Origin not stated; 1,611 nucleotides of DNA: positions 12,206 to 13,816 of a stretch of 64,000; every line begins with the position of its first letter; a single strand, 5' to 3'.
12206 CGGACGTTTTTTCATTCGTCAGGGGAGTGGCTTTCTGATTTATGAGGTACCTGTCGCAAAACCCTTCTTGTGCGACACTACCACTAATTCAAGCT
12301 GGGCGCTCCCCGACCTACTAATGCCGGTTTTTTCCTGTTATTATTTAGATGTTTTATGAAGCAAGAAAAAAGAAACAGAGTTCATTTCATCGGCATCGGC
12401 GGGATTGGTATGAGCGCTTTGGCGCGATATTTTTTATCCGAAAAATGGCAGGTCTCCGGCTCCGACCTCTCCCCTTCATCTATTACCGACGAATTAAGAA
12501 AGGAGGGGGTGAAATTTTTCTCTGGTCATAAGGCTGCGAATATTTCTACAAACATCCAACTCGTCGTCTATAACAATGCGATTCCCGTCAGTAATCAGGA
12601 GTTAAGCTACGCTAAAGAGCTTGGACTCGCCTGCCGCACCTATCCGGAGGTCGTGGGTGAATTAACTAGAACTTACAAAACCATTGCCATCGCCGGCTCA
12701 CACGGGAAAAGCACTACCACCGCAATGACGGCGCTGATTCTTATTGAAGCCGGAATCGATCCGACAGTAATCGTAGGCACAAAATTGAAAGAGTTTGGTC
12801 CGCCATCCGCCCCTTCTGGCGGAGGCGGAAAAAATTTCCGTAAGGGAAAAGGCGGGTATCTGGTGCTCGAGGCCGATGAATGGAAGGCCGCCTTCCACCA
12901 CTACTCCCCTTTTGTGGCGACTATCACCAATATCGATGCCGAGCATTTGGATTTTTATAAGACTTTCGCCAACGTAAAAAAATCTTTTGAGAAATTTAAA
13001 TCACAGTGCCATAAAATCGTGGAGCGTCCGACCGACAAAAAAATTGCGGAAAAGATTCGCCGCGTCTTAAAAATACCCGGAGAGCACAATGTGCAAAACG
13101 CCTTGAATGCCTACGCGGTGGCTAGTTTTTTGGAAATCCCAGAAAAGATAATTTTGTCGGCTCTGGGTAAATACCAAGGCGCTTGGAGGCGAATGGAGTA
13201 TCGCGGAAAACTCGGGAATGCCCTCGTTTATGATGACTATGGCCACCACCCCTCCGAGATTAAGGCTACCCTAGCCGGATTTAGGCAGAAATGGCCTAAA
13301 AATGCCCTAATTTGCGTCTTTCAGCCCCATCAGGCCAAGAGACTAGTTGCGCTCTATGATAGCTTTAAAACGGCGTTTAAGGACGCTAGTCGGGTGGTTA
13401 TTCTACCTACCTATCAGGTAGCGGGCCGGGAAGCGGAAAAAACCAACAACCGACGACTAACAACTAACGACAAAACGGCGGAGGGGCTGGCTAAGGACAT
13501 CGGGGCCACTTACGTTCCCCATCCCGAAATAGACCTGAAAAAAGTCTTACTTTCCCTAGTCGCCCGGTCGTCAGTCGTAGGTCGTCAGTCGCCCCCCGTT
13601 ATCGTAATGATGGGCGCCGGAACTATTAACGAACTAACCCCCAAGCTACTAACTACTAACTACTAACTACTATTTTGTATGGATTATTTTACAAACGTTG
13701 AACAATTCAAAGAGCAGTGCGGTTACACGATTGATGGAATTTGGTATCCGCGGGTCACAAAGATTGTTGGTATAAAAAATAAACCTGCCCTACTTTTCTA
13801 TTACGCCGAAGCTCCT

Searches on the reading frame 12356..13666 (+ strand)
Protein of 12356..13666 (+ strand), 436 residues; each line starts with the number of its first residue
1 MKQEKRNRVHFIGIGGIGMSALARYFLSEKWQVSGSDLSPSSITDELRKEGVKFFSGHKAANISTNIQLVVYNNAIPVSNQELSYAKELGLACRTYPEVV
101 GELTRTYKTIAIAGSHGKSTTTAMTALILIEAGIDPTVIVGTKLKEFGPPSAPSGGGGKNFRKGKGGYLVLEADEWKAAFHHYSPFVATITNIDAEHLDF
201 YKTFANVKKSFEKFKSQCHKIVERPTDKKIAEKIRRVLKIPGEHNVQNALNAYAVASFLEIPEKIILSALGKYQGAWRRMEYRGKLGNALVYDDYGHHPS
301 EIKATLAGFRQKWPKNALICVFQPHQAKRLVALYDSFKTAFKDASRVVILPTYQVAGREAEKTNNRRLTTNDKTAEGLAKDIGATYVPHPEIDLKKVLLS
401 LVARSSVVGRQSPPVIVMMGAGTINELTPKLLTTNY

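Call 29: search_protein_families(library=pfam, proteins=[window:12356-13666:+], max_evalue=0.00001)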
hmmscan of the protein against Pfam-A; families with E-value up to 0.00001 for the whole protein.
window:12356-13666:+ (436 aa): 3 families
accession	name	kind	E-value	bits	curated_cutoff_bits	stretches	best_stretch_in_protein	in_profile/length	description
PF01225.30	Mur_ligase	-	9.4e-24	84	21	1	9-107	2-94/95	Mur ligase family, catalytic domain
PF08245.18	Mur_ligase_M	-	9.8e-15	55.5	24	1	112-222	1-119/200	Mur ligase middle domain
PF02875.26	Mur_ligase_C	-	4.5e-12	47.3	28.4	1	278-362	1-76/127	Mur ligase, glutamate ligase domain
